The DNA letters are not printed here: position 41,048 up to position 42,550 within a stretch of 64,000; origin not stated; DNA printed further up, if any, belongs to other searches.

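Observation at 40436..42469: Ntn-hydrolase (C45-like) fused to eight RNI-type leucine-rich repeats on a lipoprotein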

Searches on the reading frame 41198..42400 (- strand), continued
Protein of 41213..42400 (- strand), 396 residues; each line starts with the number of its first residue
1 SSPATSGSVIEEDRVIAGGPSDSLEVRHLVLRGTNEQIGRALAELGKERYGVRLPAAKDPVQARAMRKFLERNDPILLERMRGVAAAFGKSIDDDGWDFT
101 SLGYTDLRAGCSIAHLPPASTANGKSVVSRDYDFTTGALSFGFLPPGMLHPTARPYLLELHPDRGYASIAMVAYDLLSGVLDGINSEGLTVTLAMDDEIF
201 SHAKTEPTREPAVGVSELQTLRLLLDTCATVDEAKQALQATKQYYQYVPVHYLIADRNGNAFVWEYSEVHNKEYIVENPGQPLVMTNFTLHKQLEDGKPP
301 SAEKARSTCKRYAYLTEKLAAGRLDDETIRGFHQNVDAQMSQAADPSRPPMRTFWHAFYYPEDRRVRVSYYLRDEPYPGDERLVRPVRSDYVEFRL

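Call 50: search_solved_structures(query=A3, max_evalue=0.01, show_alignments=3)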
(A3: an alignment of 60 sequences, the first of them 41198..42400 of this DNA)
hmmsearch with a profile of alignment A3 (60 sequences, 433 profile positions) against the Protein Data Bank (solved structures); distinct sequences matched with E-value up to 0.01: 8.
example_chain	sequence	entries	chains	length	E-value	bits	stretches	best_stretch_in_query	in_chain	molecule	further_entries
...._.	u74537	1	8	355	1.2e-07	34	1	181-317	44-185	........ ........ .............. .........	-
3pva_A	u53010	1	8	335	3.5e-06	29.2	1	189-294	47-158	PROTEIN (PENICILLIN V ACYLASE)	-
2z71_A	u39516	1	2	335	6.3e-06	28.3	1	189-294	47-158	Penicillin acylase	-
2iwm_A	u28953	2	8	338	6.4e-06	28.3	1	189-294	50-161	PENICILLIN ACYLASE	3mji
2quy_A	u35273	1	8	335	8.7e-06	27.9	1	189-293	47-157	Penicillin acylase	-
5j9r_A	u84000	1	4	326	0.00035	22.6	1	169-316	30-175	Choloylglycine hydrolase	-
3hbc_A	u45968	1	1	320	0.00088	21.3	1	194-317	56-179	Choloylglycine hydrolase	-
6ufy_A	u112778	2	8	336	0.00099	21.1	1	194-316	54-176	Choloylglycine hydrolase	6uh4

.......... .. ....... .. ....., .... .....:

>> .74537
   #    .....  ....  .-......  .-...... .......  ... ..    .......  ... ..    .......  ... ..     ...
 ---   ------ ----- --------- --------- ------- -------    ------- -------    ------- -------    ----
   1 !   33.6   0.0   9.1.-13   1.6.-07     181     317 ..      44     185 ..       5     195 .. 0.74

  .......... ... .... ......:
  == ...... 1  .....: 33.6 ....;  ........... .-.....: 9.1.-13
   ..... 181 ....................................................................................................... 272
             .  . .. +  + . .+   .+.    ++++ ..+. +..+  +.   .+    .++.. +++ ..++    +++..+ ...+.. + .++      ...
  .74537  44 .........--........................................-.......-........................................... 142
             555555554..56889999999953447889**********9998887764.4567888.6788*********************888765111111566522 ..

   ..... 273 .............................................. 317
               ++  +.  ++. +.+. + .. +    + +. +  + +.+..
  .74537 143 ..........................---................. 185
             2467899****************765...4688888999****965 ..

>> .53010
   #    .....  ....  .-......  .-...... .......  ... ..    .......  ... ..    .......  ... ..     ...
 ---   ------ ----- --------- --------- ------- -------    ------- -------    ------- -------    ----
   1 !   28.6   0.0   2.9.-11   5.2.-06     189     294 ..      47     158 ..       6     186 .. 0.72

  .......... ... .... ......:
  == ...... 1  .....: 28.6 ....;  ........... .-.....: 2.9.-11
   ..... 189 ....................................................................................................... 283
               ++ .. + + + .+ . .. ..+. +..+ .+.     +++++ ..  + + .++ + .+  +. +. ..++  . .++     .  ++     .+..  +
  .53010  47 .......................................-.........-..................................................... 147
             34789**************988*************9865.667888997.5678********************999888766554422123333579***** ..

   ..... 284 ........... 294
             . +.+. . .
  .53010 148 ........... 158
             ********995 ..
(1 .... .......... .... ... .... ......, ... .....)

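Call 56: predict_structure(alignment_id=A3)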
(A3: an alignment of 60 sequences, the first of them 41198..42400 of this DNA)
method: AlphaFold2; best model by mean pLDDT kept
length: 401 residues; sequences in the alignment: 60
mean_pLDDT: 90.6   pTM: 0.91
mean pLDDT of the five models: 90.6, 89.5, 89.2, 88.6, 87.4
residues with pLDDT >= 90: 280; 70-90: 102; 50-70: 11; < 50: 8
segments of 3 or more residues with pLDDT < 50: 1-6
pLDDT, mean of each block of 10 residues (from residue 1): 58 96 95 98 95 92 96 97 98 96 64 86 93 85 83 93 97 91 98 89 77 93 98 97 90 97 92 93 92 92 91 92 89 85 83 95 97 93 92 89 35
secondary structure, 60 per line:
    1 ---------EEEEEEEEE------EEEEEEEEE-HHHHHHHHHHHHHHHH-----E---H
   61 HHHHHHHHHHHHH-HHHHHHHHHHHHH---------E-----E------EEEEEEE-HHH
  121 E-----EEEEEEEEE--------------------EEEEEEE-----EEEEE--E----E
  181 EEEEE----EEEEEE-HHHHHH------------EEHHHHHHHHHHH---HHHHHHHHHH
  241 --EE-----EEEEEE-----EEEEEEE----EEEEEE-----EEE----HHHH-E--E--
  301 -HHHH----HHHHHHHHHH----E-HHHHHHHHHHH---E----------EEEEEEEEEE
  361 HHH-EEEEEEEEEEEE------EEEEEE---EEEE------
elements in order: E10-18 E25-33 H35-50 H60-73 H75-87 E110-116 E127-135 E156-162 E168-172 E180-185 E190-195 H197-202 H217-227 H231-240 E250-255 E261-267 E272-277 E283-285 H290-293 H302-305 H310-319 H326-336 E351-360 E365-376 E383-388 E392-395
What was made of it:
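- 42071..42400 (-): Predicted alpha chain (pro-region), residues 24-133, 11.9 kDa. The domain model has mean pLDDT 90.6 (call 56).
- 42068..42070 (-): Codon of Cys134, the predicted N-terminal nucleophile exposed by self-cleavage of Gly133|Cys134. It lies on a central beta-strand running from residue 133, after the one low-confidence loop of the domain model (call 56).
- On C45 family autoproteolytic acyltransferase/hydrolase (NCBIfam NF040521; Pfam AAT PF03417; MEROPS C45): In the model it lies on strand 133-139 (window numbering), after the only low-confidence loop of the domain (call 56).
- High-confidence domain model (pLDDT 90.6, pTM 0.91, call 56).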

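Call 58: fold_search(model_id=the predicted structure, library=pdb)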
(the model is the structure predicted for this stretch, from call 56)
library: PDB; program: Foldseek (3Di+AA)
matches with E <= 10: 581; with E <= 0.001: 103
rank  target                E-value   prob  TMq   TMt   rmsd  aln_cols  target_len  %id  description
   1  2x1c_A                9.0e-15  1.00  0.51  0.57   7.9       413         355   15  The crystal structure of precursor acyl coenzyme A:isopenicillin N acyltransferase from Penicillium chrysogenum (released 2010-03-09)
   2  2x1c_B                7.4e-14  1.00  0.53  0.59   7.7       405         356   16  The crystal structure of precursor acyl coenzyme A:isopenicillin N acyltransferase from Penicillium chrysogenum (released 2010-03-09)
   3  2x1e_C                2.1e-13  1.00  0.51  0.57   7.7       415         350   15  The crystal structure of mature acyl coenzyme A:isopenicillin N acyltransferase from Penicillium chrysogenum in comple (released 2010-03-09)
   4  2x1d_B                2.6e-13  1.00  0.53  0.60   7.6       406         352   15  The crystal structure of mature acyl coenzyme A:isopenicillin N acyltransferase from Penicillium chrysogenum (released 2010-03-09)
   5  2x1d_C                2.8e-13  1.00  0.53  0.59   7.6       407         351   15  The crystal structure of mature acyl coenzyme A:isopenicillin N acyltransferase from Penicillium chrysogenum (released 2010-03-09)
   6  2x1d_A                6.1e-13  1.00  0.51  0.56   7.7       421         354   14  The crystal structure of mature acyl coenzyme A:isopenicillin N acyltransferase from Penicillium chrysogenum (released 2010-03-09)
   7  2x1d_D                1.6e-12  1.00  0.54  0.60   7.8       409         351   14  The crystal structure of mature acyl coenzyme A:isopenicillin N acyltransferase from Penicillium chrysogenum (released 2010-03-09)
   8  8fao_E                1.6e-10  1.00  0.42  0.51  10.3       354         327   16  Bile Salt Hydrolase B from Lactobacillus gasseri with covalent inhibitor bound (released 2023-12-13)
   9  2iwm_C                2.3e-10  1.00  0.44  0.52  11.4       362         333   12  precursor mutant Cys1Ser of Penicillin V Acylase from Bacillus sphaericus (released 2007-08-07)
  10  7svh_E                2.4e-10  1.00  0.42  0.51  10.2       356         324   15  Bile Salt Hydrolase B from Lactobacillus gasseri (released 2023-01-25)
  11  7svh_F                2.5e-10  1.00  0.42  0.50  10.3       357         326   15  Bile Salt Hydrolase B from Lactobacillus gasseri (released 2023-01-25)
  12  8etf_C                3.7e-10  1.00  0.42  0.50  10.0       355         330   15  Bile Salt Hydrolase B from Lactobacillus gasseri with covalent inhibitor bound (released 2023-11-01)
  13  7svh_C                3.7e-10  1.00  0.41  0.49  10.2       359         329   15  Bile Salt Hydrolase B from Lactobacillus gasseri (released 2023-01-25)
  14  8blt_D                3.9e-10  1.00  0.44  0.54  12.5       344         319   14  Structure of Lactobacillus salivarius (Ls) bile salt hydrolase(BSH) in complex with taurocholate (TCA) (released 2023-03-08)
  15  8bls_B                3.9e-10  1.00  0.44  0.54  11.4       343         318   15  Structure of Lactobacillus salivarius (Ls) bile salt hydrolase(BSH) in complex with Glycocholate (GCA) (released 2023-03-08)
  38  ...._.                2.4e-09  1.00  0.39  0.45  10.2       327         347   17  Structure of penicillin V acylase from Pectobacterium atrosepticum (released 2015-10-07)
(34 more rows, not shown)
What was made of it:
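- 41198..42070 (-): Catalytic beta-chain core, residues 134-424 (32.8 kDa), with invariant SRDYD 152-156, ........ 172-179, DGxNSEG 205-211 and MTNF 308-311. Foldseek top 7 hits are P. chrysogenum IAT 2x1c/2x1d/2x1e at E 9e-15 to 1.6e-12 and TM 0.51-0.60 (call 58).
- On C45 family autoproteolytic acyltransferase/hydrolase (NCBIfam NF040521; Pfam AAT PF03417; MEROPS C45): Foldseek ranks 1-7 are 2x1c/2x1d/2x1e, at E 9e-15 to 1.6e-12 and TM 0.51-0.60 (call 58).
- Closest known: Acyl-CoA:isopenicillin N acyltransferase. Same: Cys-Ntn fold, and the best structural match (call 58).
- Closest known: Choloylglycine hydrolase family. Same: Same clan and fold, as second-tier Foldseek hits at E about 1e-10 (call 58).
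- Its seven best PDB matches are IAT precursor and mature forms, ahead of BSH/PVA (call 58). Similarity to PVA is weak (E 1e-7 with a profile, partial coverage), and IAT is the better fold match (call 58). The best fold match is an acyltransferase (call 58).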

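Call 71: search_protein_families(library=pfam, proteins=[P0121, P0199, P0232, P0212, P0267, P0123, P0127], max_evalue=0.001)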
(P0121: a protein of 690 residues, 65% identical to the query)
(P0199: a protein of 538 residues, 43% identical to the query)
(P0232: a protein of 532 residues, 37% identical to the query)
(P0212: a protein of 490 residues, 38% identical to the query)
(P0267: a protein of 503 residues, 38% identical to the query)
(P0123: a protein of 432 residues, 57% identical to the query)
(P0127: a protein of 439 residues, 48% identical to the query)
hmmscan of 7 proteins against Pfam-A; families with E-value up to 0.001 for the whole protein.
P0121 (690 aa): 5 families
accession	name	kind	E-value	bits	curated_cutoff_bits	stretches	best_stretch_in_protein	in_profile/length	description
PF03417.21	AAT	-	3.9e-13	50.1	23.2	1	181-391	24-218/225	Acyl-coenzyme A:6-aminopenicillanic acid acyl-transferase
PF12799.13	LRR_4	-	4.3e-10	39.9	27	0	585-621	1-39/44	Leucine Rich repeats (2 copies)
PF13855.12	LRR_8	-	7e-06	26.1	27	1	562-621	2-61/61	Leucine rich repeat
PF13516.12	LRR_6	-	5.1e-05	23.5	23.4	0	513-533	3-23/24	Leucine Rich repeat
PF23598.1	LRR_14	-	0.00035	19.9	40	1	548-665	34-147/353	Leucine-rich repeat region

P0199 (538 aa): 2 families
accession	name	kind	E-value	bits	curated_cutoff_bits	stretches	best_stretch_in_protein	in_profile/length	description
PF03417.21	AAT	-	3.9e-08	33.7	23.2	1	148-284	30-141/225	Acyl-coenzyme A:6-aminopenicillanic acid acyl-transferase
PF02275.23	CBAH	-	4e-05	23.9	20.4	1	123-283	15-175/316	Linear amide C-N hydrolases, choloylglycine hydrolase family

P0232 (532 aa): 1 family
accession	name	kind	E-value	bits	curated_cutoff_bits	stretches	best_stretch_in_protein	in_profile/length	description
PF03417.21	AAT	-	6.1e-18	65.8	23.2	1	115-317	4-172/225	Acyl-coenzyme A:6-aminopenicillanic acid acyl-transferase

P0212 (490 aa): 2 families
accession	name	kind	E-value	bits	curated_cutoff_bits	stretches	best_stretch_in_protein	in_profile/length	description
PF03417.21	AAT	-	6.7e-10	39.5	23.2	1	200-366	5-139/225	Acyl-coenzyme A:6-aminopenicillanic acid acyl-transferase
PF02275.23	CBAH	-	5.5e-05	23.4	20.4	1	197-347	7-160/316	Linear amide C-N hydrolases, choloylglycine hydrolase family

P0267 (503 aa): 1 family
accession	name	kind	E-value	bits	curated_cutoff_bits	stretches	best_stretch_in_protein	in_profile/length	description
PF03417.21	AAT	-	5.9e-07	29.8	23.2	1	253-477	25-218/225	Acyl-coenzyme A:6-aminopenicillanic acid acyl-transferase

P0123 (432 aa): 2 families
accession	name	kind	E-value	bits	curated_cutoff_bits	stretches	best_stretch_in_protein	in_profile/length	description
PF03417.21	AAT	-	4.3e-14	53.2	23.2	1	188-399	27-220/225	Acyl-coenzyme A:6-aminopenicillanic acid acyl-transferase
PF02275.23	CBAH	-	2.7e-06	27.7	20.4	1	209-296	67-159/316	Linear amide C-N hydrolases, choloylglycine hydrolase family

P0127 (439 aa): 2 families
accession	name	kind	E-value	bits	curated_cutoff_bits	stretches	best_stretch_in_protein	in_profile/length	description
PF03417.21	AAT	-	1.9e-13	51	23.2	1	158-305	8-129/225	Acyl-coenzyme A:6-aminopenicillanic acid acyl-transferase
PF02275.23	CBAH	-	5.6e-06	26.6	20.4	1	212-297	67-159/316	Linear amide C-N hydrolases, choloylglycine hydrolase family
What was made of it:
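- Tried and rejected: Other accessory modules in longer catalytic-domain relatives (P0199, P0232, P0212, P0267): none recognisable (call 71).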
